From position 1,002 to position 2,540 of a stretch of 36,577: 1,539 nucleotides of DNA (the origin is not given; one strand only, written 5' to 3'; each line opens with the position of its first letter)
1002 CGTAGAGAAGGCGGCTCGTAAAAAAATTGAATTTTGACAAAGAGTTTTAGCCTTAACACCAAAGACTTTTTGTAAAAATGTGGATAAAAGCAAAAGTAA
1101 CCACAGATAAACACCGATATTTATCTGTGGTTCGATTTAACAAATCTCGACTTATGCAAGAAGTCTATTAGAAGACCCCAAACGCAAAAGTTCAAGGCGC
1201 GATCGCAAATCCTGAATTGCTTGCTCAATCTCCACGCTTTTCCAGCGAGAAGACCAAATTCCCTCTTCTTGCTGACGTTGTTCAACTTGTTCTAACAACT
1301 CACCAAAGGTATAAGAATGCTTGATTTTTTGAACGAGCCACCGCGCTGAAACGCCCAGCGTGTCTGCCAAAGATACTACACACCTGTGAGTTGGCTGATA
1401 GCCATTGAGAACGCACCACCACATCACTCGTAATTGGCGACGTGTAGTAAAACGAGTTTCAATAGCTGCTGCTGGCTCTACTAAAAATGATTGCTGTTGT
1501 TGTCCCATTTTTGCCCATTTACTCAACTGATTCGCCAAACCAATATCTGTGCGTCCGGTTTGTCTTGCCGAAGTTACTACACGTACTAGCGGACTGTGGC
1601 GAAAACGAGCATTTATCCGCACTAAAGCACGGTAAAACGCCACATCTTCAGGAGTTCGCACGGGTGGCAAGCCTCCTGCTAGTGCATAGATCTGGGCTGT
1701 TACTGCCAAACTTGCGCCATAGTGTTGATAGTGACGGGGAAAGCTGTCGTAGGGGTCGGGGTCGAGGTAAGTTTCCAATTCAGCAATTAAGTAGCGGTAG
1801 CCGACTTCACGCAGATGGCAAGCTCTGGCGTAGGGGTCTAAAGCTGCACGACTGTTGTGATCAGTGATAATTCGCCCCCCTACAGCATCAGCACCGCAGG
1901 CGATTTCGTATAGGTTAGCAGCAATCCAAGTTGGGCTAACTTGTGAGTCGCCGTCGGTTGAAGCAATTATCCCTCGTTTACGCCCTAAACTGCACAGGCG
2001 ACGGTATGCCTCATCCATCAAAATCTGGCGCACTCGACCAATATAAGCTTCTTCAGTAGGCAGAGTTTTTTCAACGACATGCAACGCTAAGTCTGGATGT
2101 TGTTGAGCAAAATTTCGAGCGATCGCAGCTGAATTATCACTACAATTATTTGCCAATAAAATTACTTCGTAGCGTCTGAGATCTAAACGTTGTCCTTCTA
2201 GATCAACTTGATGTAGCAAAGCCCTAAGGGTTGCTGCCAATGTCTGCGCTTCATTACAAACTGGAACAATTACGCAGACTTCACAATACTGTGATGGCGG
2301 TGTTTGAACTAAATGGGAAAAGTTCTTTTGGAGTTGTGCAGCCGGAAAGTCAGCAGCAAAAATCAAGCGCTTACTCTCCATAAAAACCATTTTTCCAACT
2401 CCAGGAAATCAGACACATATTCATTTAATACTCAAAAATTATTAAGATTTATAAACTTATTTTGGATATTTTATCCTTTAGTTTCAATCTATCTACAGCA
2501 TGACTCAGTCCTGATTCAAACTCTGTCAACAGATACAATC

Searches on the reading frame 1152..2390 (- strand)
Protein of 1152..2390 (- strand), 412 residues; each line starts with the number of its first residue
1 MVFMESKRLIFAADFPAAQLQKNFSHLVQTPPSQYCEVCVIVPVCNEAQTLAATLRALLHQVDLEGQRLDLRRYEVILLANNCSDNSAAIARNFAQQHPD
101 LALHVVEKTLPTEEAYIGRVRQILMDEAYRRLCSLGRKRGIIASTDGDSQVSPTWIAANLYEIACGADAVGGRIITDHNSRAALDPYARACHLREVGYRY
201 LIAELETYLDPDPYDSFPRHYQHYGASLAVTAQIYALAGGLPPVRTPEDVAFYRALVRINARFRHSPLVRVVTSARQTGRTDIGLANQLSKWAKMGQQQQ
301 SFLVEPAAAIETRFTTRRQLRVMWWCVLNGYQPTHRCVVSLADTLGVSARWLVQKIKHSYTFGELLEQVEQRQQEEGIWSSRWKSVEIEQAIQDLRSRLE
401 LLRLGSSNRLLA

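Call 7: search_protein_families(library=pfam, proteins=[window:1152-2390:-], max_evalue=0.001)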
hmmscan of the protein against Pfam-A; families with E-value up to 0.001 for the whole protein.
window:1152-2390:- (412 aa): 1 family
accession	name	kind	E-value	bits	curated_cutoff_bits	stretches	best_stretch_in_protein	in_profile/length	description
PF00535.33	Glycos_transf_2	-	1.6e-10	41.6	23.3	1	39-175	1-116/168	Glycosyl transferase family 2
